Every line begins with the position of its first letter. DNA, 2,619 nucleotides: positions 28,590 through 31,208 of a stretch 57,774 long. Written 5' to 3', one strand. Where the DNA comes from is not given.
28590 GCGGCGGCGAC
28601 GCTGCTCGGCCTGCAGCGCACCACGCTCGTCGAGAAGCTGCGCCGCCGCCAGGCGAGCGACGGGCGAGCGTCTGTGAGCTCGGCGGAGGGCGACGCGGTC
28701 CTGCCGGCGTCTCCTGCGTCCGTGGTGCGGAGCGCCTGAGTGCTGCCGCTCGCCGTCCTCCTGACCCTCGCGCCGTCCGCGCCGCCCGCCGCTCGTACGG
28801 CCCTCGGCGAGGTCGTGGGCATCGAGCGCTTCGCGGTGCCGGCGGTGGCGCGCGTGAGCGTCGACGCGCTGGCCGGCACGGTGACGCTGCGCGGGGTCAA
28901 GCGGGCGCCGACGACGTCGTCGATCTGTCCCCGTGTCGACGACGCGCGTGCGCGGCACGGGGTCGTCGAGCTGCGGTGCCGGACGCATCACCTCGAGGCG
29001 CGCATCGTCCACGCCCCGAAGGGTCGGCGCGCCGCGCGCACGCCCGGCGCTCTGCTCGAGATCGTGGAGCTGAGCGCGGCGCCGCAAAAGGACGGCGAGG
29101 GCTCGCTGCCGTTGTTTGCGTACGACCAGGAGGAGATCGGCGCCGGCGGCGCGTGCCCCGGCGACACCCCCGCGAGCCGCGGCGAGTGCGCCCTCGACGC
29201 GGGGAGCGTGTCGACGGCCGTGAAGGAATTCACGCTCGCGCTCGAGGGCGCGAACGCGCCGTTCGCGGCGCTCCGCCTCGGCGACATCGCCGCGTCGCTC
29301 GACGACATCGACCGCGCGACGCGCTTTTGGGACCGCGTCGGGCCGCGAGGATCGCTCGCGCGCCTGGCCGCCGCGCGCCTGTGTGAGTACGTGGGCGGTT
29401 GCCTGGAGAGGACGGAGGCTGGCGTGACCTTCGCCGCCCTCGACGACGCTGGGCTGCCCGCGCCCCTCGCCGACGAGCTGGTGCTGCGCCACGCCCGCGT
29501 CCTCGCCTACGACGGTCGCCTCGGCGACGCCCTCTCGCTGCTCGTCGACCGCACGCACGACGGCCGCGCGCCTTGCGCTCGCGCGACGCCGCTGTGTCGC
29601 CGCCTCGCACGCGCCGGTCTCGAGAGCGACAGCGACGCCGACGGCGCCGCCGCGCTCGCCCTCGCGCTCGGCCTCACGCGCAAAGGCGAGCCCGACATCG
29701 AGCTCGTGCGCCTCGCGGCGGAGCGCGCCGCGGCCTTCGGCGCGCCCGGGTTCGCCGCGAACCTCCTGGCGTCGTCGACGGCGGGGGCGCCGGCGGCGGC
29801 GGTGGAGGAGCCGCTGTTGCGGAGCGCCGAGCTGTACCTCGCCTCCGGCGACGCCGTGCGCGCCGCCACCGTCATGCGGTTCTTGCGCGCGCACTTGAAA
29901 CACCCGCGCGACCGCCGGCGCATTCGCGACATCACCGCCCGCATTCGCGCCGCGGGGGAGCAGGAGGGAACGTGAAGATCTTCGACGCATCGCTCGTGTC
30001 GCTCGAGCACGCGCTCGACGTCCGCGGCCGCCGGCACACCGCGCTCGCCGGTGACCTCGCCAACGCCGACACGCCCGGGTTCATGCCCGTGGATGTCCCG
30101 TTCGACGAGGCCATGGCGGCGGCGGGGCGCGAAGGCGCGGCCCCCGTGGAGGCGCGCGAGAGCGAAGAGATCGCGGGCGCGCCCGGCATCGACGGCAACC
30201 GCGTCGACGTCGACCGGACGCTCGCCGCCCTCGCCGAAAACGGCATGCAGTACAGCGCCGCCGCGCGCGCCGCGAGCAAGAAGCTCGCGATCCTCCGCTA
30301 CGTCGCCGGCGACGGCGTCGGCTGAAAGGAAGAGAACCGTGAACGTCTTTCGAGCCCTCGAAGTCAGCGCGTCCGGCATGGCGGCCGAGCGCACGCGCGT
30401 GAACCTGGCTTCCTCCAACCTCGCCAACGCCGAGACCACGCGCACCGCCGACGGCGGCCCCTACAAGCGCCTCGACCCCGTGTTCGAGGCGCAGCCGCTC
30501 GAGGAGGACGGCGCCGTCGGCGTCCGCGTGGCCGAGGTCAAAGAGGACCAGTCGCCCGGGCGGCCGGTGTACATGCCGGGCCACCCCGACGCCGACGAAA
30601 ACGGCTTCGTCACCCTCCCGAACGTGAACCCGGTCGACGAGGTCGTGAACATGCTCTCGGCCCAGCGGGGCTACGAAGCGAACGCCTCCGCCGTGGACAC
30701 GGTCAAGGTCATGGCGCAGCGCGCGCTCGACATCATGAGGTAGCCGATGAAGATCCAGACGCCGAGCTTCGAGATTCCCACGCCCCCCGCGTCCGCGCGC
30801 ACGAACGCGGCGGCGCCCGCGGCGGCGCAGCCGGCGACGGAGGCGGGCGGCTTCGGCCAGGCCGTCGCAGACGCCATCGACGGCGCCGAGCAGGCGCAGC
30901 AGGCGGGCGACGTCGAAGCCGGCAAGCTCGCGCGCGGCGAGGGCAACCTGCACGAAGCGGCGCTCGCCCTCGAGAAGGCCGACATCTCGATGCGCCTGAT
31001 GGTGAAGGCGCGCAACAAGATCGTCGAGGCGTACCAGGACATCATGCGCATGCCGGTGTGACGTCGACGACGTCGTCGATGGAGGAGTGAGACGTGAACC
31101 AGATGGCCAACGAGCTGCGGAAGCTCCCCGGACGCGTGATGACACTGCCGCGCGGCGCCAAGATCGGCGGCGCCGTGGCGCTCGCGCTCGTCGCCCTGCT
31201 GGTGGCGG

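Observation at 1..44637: Near-complete flagellar regulon in a genome that also carries Myxococcota-type protein hallmarks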

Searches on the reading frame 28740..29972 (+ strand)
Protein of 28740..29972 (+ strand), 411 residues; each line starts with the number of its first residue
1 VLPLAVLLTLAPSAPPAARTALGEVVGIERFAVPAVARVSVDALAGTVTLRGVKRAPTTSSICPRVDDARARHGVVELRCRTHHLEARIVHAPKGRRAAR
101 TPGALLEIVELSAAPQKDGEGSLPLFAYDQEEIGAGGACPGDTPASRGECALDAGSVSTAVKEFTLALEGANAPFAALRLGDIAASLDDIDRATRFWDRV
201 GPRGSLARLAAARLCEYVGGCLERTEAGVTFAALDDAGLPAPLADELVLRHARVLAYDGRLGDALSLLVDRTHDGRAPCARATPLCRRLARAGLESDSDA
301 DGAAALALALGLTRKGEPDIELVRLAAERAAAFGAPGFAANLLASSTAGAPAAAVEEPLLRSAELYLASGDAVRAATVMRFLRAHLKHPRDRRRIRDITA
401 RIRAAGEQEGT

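Call 8: search_protein_families(library=pfam, proteins=[window:28740-29972:+], max_evalue=0.001)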
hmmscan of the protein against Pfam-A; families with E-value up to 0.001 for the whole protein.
window:28740-29972:+ (411 aa): 0 families

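Call 20: search_protein_families(library=ncbifam, proteins=[window:28740-29972:+], max_evalue=0.01)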
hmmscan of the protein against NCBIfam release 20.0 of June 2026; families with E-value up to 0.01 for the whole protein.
window:28740-29972:+ (411 aa): 0 families

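Call 41: search_protein_families(library=pfam, proteins=[window:28740-29972:+], max_evalue=0.1)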
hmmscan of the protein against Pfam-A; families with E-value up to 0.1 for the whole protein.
window:28740-29972:+ (411 aa): 0 families

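Call 42: find_homologous_proteins(query=window:28740-29972:+, max_evalue=0.001)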
Query window:28740-29972:+ (411 aa): 17 proteins with E <= 0.001 among 8000 candidates.
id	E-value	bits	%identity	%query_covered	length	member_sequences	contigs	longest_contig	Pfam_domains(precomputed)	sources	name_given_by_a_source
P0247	2.4e-254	861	100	100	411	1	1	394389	-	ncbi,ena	-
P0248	1.3e-69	253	47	83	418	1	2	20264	-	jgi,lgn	jgi:hypothetical protein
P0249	1.8e-54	203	39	93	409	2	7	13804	-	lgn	-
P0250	2.8e-52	196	38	86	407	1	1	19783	-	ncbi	-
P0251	5.0e-52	195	41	89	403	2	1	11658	-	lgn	-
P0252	4.2e-48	182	38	89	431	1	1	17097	PF13432.13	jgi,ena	-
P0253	2.4e-45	173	38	88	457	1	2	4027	-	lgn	-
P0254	1.8e-44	171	43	66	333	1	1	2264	PF13432.13,PF07719.24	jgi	jgi:hypothetical protein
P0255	1.3e-42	164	38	85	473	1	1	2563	-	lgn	-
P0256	1.0e-41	161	39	94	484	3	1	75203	PF14559.13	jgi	jgi:hypothetical protein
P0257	6.7e-40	155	38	92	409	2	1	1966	-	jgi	jgi:hypothetical protein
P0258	3.7e-37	146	43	77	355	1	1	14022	-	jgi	jgi:hypothetical protein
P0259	7.3e-37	145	37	87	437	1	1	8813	-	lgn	-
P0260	3.4e-36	143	38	82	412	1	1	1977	-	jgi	jgi:hypothetical protein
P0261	5.8e-34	136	33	93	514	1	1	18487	-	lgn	-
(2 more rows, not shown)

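Call 45: find_encoding_contigs(protein=P0256, flank=10000, max_places=1)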
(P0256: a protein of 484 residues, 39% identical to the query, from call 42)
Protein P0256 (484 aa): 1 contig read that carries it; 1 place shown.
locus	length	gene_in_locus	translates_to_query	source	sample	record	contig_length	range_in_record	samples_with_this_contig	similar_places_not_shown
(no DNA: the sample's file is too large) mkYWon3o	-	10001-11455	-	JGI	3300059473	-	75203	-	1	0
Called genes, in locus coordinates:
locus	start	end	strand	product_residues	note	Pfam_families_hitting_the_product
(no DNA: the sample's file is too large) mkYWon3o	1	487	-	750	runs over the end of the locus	-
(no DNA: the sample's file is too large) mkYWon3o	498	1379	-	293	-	PF00669:Flagellin_N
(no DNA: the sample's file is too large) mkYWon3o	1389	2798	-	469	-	PF22638:FlgK_D1, PF06429:Flg_bbr_C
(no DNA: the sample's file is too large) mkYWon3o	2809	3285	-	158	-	PF05130:FlgN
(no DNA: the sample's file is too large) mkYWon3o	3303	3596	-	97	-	PF04316:FlgM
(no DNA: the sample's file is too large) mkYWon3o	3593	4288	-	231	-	PF01551:Peptidase_M23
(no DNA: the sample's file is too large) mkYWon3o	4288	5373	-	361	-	PF02119:FlgI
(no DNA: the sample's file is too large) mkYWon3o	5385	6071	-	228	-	PF02107:FlgH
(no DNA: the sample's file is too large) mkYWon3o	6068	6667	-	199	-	-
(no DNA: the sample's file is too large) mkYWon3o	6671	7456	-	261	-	PF00460:Flg_bb_rod, PF22692:LlgE_F_G_D1, PF06429:Flg_bbr_C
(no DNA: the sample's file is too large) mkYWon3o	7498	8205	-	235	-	PF00460:Flg_bb_rod (weak), PF22692:LlgE_F_G_D1 (weak), PF06429:Flg_bbr_C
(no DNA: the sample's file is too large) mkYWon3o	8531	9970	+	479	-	PF00158:Sigma54_activat, PF14532:Sigma54_activ_2, PF07728:AAA_5, PF25601:AAA_lid_14, PF02954:HTH_8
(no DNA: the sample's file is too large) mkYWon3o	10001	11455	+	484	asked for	PF14559:TPR_19 (weak)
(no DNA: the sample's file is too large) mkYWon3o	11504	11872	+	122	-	-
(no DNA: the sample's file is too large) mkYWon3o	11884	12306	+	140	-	PF00460:Flg_bb_rod, PF06429:Flg_bbr_C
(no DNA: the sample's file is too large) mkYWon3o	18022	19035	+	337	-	PF02120:Flg_hook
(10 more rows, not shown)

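Call 50: search_solved_structures(query=A1, max_evalue=1)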
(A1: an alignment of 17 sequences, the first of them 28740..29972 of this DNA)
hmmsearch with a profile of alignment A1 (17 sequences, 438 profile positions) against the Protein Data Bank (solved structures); distinct sequences matched with E-value up to 1: 17.
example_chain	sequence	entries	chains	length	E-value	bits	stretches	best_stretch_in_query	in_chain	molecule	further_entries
7obi_A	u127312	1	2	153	0.00038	22.6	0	148-196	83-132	CTPR-rv4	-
2fo7_A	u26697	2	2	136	0.0004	22.6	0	147-196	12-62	SYNTHETIC CONSENSUS TPR PROTEIN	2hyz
8ch0_A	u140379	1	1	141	0.00046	22.4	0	147-196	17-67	Consensus tetratricopeptide repeat protein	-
3kd7_A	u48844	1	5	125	0.00091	21.4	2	143-197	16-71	CTPR390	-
1na0_A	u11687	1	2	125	0.0035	19.5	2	143-196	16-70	designed protein CTPR3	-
2wqh_A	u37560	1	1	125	0.0084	18.2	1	143-196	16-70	CTPR3Y3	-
6vfi_B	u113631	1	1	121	0.053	15.6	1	147-198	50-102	O43_dn18B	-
6vfh_A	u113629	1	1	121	0.098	14.7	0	147-196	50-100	T33_dn10A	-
6v8e_A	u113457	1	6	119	0.12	14.4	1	147-196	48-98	Designed protein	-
1na3_A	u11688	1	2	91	0.21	13.6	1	143-196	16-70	designed protein CTPR2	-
5hrz_A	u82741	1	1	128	0.23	13.5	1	143-196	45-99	TPR domain protein 1na0C3_3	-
2avp_A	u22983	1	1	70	0.26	13.3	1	147-196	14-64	synthetic consensus TPR protein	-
6vl6_A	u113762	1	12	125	0.27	13.3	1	143-196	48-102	T33_dn2A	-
7rqf_A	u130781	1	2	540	0.35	12.9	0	147-197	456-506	TPR repeat-containing protein PA4667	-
6xt9_D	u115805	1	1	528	0.35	12.9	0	145-196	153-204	Bardet-Biedl syndrome 4 protein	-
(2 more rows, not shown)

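Call 51: predict_structure(alignment_id=A1)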
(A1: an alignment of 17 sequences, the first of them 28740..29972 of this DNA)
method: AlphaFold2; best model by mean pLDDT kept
length: 411 residues; sequences in the alignment: 17
mean_pLDDT: 86.8   pTM: 0.84
mean pLDDT of the five models: 86.8, 85.8, 85.2, 84.9, 84.8
residues with pLDDT >= 90: 269; 70-90: 89; 50-70: 29; < 50: 24
segments of 3 or more residues with pLDDT < 50: 1-3, 9-22, 226-230
pLDDT, mean of each block of 10 residues (from residue 1): 47 44 77 92 92 86 83 86 93 67 85 79 77 91 96 95 98 96 91 94 92 86 57 80 93 93 96 90 91 95 96 82 96 97 90 91 98 96 91 96 84 40
secondary structure, 60 per line:
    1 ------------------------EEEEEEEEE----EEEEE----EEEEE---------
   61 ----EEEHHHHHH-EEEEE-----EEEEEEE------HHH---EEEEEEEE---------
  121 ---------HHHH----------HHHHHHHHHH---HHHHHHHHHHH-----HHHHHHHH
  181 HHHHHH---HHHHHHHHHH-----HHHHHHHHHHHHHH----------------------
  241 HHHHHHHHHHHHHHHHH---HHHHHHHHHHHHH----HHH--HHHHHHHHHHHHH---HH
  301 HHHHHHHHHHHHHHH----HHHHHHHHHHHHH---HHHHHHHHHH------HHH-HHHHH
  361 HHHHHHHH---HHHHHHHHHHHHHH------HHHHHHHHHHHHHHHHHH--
elements in order: E25-33 E38-42 E47-51 E65-67 H68-73 E75-79 E85-91 E104-111 H130-133 H144-153 H157-167 H173-186 H190-199 H205-218 H241-257 H261-273 H283-295 H299-315 H320-332 H336-345 H356-368 H372-385 H392-409

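Call 53: fold_search(model_id=the predicted structure, library=pdb)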
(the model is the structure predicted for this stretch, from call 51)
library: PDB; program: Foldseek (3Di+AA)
matches with E <= 10: 1465; with E <= 0.001: 4
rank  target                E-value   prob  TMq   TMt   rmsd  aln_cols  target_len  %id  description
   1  9hmf_K                4.6e-05  1.00  0.31  0.19  33.5       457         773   11  Periplasmic scaffold of the Campylobacter jejuni flagellar motor (alpha carbon trace) (released 2024-12-25)
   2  5a7d_C                8.4e-04  1.00  0.22  0.26  16.1       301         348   17  Tetrameric assembly of LGN with Inscuteable (released 2016-08-03)
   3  6vbu_8                8.8e-04  1.00  0.23  0.21  11.6       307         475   16  Structure of the bovine BBSome complex (released 2020-01-29)
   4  9qhc_A                9.2e-04  1.00  0.36  0.48   9.1       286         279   13  Crystal structure of 8-repeat CTPR protein with eliminated coordination sites (released 2025-10-22)
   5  5tqb_B                1.4e-03  1.00  0.27  0.32  10.0       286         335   18  Crystal structure of assembly chaperone of ribosomal protein L4 (Acl4) in complex with ribosomal protein L4 (RpL4) (released 2017-02-15)
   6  9qhc_B                1.5e-03  1.00  0.29  0.40  10.0       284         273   13  Crystal structure of 8-repeat CTPR protein with eliminated coordination sites (released 2025-10-22)
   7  9qhb                  1.6e-03  1.00  0.35  0.48   9.2       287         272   13  Crystal structure of 16-repeat CTPR protein with eliminated coordination sites (released 2025-10-22)
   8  9hvq_Q                1.8e-03  1.00  0.33  0.18   9.6       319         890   16  Structure of the transcribing Pol II-DSIF-PAF-SPT6-RECQL5 complex (released 2025-07-16)
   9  4r7s                  1.9e-03  1.00  0.29  0.40  11.8       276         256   10  Crystal structure of a tetratricopeptide repeat protein (PARMER_03812) from Parabacteroides merdae ATCC 43184 at 2.39 A  (released 2014-10-01)
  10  9rtt_Q                2.0e-03  1.00  0.29  0.16  13.5       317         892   14  Activated Elongation Complex with IWS1 and ELOF1 (released 2025-09-03)
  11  4ynv_A                2.0e-03  1.00  0.28  0.37  10.1       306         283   18  Assembly Chaperone of RpL4 (Acl4) (Residues 28-338) (released 2015-05-13)
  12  9nlz_H                2.2e-03  1.00  0.33  0.46   8.1       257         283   15  Y20S (Sec18-Sec17-Sec9-Sso1-Snc1) EDTA - Class 8 (released 2025-10-01)
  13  4a1s_B                2.4e-03  1.00  0.23  0.27  16.8       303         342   16  Crystallographic structure of the Pins:Insc complex (released 2012-03-28)
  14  9nlz_I                2.6e-03  1.00  0.33  0.46   8.1       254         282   16  Y20S (Sec18-Sec17-Sec9-Sso1-Snc1) EDTA - Class 8 (released 2025-10-01)
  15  8chy                  3.2e-03  1.00  0.28  0.37   9.7       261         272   14  Crystal structure of an 8-repeat consensus TPR superhelix with Zinc. (released 2024-02-21)
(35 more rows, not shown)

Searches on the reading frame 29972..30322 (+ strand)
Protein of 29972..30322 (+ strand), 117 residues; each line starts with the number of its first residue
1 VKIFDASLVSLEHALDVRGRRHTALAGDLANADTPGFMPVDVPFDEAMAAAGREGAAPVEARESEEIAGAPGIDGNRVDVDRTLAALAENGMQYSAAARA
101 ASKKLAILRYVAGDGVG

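Call 8: search_protein_families(library=pfam, proteins=[window:29972-30322:+], max_evalue=0.001)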
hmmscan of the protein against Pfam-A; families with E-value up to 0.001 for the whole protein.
window:29972-30322:+ (117 aa): 0 families

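Call 20: search_protein_families(library=ncbifam, proteins=[window:29972-30322:+], max_evalue=0.01)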
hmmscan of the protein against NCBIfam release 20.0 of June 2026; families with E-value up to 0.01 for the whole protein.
window:29972-30322:+ (117 aa): 14 families
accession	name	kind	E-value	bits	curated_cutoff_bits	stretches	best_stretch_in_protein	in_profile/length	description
TIGR01396.1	FlgB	equivalog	8.1e-16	58.4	59.05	2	4-51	1-48/131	flagellar basal body rod protein FlgB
NF009328.0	PRK12685.1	equivalog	7.1e-11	42.5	169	1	4-108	5-109/116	flagellar basal body rod protein FlgB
NF009263.0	PRK12620.1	equivalog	3e-08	33.7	158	1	12-56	13-58/133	flagellar basal body rod protein FlgB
NF004654.1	PRK06004.1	equivalog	1.1e-07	32.8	142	1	18-53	9-43/126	flagellar basal body rod protein FlgB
NF009266.0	PRK12623.1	equivalog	1.6e-07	31.3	144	1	73-111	91-129/133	flagellar basal body rod protein FlgB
NF009264.0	PRK12621.1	equivalog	2.6e-07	31.1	163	0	3-51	4-52/136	flagellar basal body rod protein FlgB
NF009265.0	PRK12622.1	equivalog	1.8e-06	28.1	145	1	1-48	1-48/135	flagellar basal body rod protein FlgB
NF009262.0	PRK12619.1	equivalog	6.5e-06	26.6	183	1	13-51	14-52/130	flagellar basal body rod protein FlgB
NF009270.0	PRK12627.1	equivalog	2.4e-05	24.7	128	1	19-109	19-122/128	FlgB family protein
NF005280.0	PRK06797.1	equivalog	0.0003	21.4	106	1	23-93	20-91/135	flagellar basal body rod protein FlgB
NF005527.0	PRK07182.1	equivalog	0.0004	20.4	211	0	8-54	9-55/148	flagellar basal body rod protein FlgB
NF009282.1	PRK12642.1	equivalog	0.0024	17.2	242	1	19-54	16-51/239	flagellar basal-body rod protein FlgF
NF004653.1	PRK06003.1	equivalog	0.003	18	153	1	21-49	20-49/126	flagellar basal body rod protein FlgB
NF009267.0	PRK12624.1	equivalog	0.0066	17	241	0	74-99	102-127/143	flagellar basal body rod protein FlgB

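Call 21: search_protein_families(library=pfam, proteins=[window:29972-30322:+], max_evalue=0.1)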
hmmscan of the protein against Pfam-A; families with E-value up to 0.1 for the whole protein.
window:29972-30322:+ (117 aa): 0 families

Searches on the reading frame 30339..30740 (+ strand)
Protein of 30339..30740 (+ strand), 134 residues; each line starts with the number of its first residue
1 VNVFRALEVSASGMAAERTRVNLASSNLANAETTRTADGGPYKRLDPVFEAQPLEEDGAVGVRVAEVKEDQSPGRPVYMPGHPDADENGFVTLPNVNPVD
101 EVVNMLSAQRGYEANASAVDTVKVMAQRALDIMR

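Call 8: search_protein_families(library=pfam, proteins=[window:30339-30740:+], max_evalue=0.001)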
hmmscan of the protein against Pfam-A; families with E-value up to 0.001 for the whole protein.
window:30339-30740:+ (134 aa): 2 families
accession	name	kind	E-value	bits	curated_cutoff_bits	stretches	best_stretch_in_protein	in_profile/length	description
PF06429.18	Flg_bbr_C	-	1.6e-14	53.6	23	1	88-131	2-45/46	Flagellar basal body rod FlgEFG protein C-terminal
PF00460.25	Flg_bb_rod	-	1.3e-06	28.7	20.7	1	7-34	1-28/31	Flagella basal body rod protein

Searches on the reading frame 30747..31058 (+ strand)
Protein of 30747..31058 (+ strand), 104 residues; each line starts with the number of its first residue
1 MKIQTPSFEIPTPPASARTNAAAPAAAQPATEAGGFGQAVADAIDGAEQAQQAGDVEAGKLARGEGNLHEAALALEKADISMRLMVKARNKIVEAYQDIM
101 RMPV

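Call 8: search_protein_families(library=pfam, proteins=[window:30747-31058:+], max_evalue=0.001)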
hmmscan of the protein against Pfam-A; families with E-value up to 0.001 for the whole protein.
window:30747-31058:+ (104 aa): 1 family
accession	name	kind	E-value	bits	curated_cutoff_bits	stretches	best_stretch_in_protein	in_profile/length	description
PF02049.23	FliE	-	4.1e-24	85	22.4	1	20-104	4-89/89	Flagellar hook-basal body complex protein FliE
